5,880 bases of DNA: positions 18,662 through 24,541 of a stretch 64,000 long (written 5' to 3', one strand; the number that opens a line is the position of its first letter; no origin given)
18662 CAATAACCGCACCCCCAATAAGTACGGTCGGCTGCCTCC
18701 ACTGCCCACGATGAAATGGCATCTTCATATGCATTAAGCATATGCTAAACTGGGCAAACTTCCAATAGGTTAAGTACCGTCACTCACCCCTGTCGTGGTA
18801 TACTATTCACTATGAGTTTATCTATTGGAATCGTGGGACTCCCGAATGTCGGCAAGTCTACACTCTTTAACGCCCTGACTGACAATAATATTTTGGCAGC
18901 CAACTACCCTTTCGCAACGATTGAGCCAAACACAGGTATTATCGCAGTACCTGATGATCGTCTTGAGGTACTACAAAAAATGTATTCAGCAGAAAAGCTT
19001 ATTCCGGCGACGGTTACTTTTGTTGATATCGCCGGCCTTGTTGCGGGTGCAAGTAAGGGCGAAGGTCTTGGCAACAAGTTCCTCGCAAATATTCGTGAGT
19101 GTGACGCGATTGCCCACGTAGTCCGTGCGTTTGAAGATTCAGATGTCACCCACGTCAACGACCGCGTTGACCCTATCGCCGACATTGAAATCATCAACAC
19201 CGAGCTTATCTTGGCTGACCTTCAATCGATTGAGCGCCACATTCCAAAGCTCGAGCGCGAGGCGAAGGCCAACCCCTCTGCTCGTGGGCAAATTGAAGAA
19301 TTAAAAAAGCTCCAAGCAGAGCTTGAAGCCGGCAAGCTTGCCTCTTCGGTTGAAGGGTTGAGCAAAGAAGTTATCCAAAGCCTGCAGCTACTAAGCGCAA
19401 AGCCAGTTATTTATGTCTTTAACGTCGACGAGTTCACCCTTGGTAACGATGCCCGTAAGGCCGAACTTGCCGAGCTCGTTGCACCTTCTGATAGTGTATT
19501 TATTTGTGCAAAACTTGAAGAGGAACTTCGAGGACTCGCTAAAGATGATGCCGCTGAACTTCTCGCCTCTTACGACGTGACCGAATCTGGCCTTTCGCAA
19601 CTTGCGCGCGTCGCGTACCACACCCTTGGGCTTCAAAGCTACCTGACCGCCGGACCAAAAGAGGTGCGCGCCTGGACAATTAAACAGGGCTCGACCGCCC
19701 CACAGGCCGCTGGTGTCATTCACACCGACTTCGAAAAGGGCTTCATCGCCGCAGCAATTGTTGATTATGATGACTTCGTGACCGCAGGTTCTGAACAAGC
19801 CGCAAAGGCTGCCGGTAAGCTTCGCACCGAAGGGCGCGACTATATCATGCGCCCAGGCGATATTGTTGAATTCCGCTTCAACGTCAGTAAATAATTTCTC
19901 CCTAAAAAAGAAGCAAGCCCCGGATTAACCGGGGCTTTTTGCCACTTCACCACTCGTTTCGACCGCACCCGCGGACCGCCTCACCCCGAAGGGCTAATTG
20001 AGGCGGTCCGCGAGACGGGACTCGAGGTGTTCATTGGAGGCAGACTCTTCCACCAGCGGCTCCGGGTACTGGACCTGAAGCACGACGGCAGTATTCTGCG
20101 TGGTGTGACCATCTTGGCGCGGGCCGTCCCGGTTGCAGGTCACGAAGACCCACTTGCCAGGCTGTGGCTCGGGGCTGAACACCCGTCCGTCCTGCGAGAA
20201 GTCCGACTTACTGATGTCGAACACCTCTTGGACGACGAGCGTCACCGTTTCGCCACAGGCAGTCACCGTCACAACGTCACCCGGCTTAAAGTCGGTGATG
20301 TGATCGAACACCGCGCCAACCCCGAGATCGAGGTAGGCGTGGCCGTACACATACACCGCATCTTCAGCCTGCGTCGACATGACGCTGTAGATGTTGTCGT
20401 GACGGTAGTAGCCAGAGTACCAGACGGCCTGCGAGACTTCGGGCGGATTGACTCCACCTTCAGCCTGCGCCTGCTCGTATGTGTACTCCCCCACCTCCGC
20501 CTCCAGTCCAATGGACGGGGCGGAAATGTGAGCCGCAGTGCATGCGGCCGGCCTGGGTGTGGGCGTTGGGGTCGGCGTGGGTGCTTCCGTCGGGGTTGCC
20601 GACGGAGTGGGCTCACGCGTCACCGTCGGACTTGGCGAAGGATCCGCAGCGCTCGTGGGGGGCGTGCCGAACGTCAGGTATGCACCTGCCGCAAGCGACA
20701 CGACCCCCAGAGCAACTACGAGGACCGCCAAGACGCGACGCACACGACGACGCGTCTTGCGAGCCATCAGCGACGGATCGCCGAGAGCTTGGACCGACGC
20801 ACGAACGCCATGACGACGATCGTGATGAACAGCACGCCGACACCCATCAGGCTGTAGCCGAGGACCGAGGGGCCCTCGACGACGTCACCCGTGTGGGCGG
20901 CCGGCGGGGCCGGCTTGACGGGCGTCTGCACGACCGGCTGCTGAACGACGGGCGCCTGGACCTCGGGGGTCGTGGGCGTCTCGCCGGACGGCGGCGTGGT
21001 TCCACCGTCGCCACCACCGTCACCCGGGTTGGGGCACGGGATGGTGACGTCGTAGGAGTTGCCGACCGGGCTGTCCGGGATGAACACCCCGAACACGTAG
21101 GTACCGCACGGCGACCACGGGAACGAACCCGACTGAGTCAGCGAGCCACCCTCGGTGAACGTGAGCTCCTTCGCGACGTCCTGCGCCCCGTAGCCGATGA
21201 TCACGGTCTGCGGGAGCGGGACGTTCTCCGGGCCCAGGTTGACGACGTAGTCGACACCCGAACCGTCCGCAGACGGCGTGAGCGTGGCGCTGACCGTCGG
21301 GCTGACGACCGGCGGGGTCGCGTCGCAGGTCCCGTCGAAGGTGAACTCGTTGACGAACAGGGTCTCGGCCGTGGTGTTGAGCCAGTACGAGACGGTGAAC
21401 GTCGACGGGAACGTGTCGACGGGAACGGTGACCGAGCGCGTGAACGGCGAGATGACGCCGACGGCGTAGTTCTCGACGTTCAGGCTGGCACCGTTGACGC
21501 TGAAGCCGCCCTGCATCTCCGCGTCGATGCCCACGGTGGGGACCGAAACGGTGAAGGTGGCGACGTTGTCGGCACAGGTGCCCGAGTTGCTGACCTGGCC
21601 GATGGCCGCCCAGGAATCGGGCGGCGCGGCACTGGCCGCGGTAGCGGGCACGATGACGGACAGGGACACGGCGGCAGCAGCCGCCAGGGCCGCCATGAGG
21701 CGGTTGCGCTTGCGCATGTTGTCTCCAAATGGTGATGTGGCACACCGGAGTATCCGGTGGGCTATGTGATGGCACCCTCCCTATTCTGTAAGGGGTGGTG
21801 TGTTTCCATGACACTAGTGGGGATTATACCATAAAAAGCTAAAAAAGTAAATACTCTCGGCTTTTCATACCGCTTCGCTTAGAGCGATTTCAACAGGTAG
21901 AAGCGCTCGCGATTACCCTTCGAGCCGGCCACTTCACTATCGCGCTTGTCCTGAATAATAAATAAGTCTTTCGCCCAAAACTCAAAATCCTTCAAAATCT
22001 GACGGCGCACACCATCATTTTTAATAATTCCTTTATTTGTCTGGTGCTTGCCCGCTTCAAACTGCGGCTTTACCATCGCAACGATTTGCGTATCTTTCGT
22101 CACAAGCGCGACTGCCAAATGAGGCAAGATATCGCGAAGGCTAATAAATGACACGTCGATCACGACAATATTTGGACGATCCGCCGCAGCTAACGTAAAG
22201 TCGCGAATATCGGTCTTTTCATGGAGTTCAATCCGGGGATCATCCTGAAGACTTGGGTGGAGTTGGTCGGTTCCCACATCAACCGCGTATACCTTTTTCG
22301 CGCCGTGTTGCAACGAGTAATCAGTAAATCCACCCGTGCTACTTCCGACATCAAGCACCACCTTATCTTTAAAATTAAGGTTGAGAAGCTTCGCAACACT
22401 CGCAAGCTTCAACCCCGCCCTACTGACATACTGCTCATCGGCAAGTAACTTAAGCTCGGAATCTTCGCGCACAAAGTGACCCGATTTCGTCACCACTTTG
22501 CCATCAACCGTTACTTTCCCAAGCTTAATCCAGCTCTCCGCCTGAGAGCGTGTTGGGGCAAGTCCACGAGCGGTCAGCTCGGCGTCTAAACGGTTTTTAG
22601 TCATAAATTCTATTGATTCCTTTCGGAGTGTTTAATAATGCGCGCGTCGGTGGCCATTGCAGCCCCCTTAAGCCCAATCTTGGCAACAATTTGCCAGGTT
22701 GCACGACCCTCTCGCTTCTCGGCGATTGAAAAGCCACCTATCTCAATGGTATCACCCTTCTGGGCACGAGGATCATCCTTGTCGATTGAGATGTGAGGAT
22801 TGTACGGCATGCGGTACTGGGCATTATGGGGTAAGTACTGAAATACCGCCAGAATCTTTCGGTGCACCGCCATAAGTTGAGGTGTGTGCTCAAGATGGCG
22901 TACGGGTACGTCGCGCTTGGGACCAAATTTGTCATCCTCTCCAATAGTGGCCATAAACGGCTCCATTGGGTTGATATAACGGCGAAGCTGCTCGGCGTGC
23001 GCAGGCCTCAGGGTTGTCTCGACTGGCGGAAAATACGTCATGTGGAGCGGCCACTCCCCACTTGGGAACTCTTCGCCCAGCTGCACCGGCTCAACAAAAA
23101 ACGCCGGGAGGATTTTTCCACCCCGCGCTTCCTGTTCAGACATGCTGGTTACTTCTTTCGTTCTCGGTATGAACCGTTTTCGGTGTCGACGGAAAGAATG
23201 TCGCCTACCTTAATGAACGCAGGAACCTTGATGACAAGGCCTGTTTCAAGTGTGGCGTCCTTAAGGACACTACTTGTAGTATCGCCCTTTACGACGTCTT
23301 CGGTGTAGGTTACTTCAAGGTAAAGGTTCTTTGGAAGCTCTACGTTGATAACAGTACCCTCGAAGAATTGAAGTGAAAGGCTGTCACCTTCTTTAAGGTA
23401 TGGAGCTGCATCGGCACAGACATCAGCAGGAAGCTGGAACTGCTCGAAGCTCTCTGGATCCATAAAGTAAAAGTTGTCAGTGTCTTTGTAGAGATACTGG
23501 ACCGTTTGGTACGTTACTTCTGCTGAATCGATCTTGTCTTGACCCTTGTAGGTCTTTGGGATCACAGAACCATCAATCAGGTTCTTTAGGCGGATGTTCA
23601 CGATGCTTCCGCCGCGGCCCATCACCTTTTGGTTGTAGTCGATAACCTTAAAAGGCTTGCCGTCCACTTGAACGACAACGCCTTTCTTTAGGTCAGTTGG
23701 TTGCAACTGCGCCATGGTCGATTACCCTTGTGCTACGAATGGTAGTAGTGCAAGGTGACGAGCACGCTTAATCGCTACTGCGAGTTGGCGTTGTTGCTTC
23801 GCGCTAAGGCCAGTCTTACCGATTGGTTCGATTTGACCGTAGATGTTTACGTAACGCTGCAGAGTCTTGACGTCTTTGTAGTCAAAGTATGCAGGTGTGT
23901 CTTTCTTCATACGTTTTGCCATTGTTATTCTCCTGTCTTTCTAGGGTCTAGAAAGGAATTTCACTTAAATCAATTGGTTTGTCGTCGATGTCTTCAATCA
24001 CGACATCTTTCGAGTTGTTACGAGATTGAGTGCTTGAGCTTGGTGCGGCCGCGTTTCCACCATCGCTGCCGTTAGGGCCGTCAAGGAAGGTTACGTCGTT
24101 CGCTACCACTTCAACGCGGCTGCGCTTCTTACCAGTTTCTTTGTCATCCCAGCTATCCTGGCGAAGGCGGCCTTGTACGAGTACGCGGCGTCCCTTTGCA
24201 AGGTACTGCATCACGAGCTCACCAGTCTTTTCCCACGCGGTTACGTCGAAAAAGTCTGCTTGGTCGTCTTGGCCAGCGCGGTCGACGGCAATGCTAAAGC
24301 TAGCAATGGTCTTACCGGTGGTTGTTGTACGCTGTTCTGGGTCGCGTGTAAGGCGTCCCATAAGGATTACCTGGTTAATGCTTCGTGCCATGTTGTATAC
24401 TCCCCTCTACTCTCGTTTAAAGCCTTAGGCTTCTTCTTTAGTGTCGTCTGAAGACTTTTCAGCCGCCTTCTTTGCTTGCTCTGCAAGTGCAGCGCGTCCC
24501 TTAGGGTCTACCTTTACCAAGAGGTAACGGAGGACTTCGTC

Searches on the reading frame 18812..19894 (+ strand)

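Call 10: search_protein_families(library=pfam, proteins=[window:18812-19894:+], max_evalue=0.001)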
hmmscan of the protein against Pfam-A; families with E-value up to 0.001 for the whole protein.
window:18812-19894:+ (360 aa): 3 families
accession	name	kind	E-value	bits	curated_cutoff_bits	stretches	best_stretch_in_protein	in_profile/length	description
PF06071.19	YchF-GTPase_C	-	6.2e-38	129.2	27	1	274-357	1-84/84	Protein of unknown function (DUF933)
PF01926.29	MMR_HSR1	-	2.7e-23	82.7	21.9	1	5-119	2-96/113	50S ribosome-binding GTPase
PF02421.24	FeoB_N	-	4e-09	36.6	27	1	5-53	3-51/156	Ferrous iron transport protein B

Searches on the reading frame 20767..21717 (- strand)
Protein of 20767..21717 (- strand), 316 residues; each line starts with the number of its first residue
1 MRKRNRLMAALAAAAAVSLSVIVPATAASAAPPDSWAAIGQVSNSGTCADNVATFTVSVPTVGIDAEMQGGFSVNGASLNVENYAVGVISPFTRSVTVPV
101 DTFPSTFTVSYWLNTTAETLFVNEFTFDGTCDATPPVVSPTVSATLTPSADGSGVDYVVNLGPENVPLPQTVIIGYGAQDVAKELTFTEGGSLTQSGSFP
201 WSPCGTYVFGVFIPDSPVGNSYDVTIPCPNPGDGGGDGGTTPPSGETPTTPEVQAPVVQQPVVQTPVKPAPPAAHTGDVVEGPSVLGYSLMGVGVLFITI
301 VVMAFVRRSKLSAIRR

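Call 10: search_protein_families(library=pfam, proteins=[window:20767-21717:-], max_evalue=0.001)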
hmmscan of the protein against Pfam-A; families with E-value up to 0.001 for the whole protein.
window:20767-21717:- (316 aa): 0 families

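Call 66: search_protein_families(library=pfam, proteins=[window:20767-21717:-], max_evalue=0.1)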
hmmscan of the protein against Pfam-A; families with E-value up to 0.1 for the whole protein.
window:20767-21717:- (316 aa): 0 families

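Call 76: search_protein_families(library=phrogs, proteins=[window:20767-21717:-], max_evalue=0.01)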
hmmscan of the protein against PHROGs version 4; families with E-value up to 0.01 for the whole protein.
window:20767-21717:- (316 aa): 1 family
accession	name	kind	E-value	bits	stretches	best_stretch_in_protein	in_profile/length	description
phrog_29438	-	unknown function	0.0075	17.3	0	219-304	35-123/132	-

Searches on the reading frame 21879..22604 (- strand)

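Call 10: search_protein_families(library=pfam, proteins=[window:21879-22604:-], max_evalue=0.001)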
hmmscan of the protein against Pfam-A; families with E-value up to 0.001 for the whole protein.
window:21879-22604:- (241 aa): 2 families
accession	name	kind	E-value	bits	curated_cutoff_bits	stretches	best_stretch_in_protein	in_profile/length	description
PF01728.25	FtsJ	-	2.3e-33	116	24.1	1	59-237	1-178/181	FtsJ-like methyltransferase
PF01479.30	S4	-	1.2e-12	47.8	22.8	1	5-50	2-47/48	S4 domain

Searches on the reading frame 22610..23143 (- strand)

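Call 10: search_protein_families(library=pfam, proteins=[window:22610-23143:-], max_evalue=0.001)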
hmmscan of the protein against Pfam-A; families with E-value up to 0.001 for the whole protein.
window:22610-23143:- (177 aa): 1 family
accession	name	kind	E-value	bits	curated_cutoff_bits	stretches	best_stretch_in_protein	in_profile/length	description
PF13563.12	2_5_RNA_ligase2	-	2e-13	51.1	27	1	28-128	21-121/152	2'-5' RNA ligase superfamily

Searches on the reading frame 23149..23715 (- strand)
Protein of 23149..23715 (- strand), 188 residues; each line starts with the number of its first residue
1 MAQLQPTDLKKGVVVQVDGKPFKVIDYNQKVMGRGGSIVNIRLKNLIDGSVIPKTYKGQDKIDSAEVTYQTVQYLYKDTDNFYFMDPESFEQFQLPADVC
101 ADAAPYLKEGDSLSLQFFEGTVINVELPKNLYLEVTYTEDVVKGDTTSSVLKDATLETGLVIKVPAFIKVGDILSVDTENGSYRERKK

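Call 10: search_protein_families(library=pfam, proteins=[window:23149-23715:-], max_evalue=0.001)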
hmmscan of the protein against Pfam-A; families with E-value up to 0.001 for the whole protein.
window:23149-23715:- (188 aa): 3 families
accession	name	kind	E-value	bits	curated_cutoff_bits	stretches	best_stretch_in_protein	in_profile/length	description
PF09285.17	Elong-fact-P_C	-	2.1e-23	82.2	25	1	133-186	3-56/56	Elongation factor P, C-terminal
PF01132.26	EFP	-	5e-21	74.8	27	1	71-123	2-54/54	Elongation factor P (EF-P) OB domain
PF08207.18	EFP_N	-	4.5e-16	59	23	1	7-62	3-58/58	Elongation factor P (EF-P) KOW-like domain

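Call 69: list_cluster_members(proteins=[window:23149-23715:-, window:18812-19894:+, window:9357-10424:-, window:10438-12201:-, window:37677-39803:-, window:25690-27957:-])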
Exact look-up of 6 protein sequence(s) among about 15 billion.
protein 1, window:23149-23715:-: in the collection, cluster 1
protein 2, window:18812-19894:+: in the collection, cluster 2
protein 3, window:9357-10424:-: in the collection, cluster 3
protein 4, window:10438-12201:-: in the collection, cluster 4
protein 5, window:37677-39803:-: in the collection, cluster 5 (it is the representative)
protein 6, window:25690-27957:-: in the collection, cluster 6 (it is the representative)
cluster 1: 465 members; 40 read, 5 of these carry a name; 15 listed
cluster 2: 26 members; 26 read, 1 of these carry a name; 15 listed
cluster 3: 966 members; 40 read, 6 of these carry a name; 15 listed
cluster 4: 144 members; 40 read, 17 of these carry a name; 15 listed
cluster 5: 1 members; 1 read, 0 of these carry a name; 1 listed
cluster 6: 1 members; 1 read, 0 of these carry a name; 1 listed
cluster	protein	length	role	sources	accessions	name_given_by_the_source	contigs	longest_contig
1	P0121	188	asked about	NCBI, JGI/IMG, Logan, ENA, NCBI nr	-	-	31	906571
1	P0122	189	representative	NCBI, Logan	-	-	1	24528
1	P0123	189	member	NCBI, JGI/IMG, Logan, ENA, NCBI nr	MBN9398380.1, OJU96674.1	elongation factor P [Candidatus Saccharibacteria bacterium 47-87] | elongation factor P [Candidatus Saccharibacteria bacterium]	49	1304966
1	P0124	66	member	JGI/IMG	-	small subunit ribosomal protein S18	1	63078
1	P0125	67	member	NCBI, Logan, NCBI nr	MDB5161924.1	MAG: rpsR [Candidatus Saccharibacteria bacterium] | rpsR [Candidatus Saccharibacteria bacterium]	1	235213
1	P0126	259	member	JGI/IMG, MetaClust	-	\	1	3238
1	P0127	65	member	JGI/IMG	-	small subunit ribosomal protein S18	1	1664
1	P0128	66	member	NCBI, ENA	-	-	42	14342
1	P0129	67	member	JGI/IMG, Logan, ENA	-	-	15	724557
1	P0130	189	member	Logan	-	-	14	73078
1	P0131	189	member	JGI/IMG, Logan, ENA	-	-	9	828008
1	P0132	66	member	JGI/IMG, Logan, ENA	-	-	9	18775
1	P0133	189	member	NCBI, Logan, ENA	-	-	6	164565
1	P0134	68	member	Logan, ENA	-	-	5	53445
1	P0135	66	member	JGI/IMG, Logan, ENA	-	-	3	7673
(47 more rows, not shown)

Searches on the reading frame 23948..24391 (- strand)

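Call 11: search_protein_families(library=pfam, proteins=[window:23948-24391:-], max_evalue=0.001)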
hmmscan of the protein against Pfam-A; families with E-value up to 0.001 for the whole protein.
window:23948-24391:- (147 aa): 1 family
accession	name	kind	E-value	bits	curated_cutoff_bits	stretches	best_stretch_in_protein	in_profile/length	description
PF00436.31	SSB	-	4.2e-33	114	26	1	5-103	1-104/104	Single-strand binding protein family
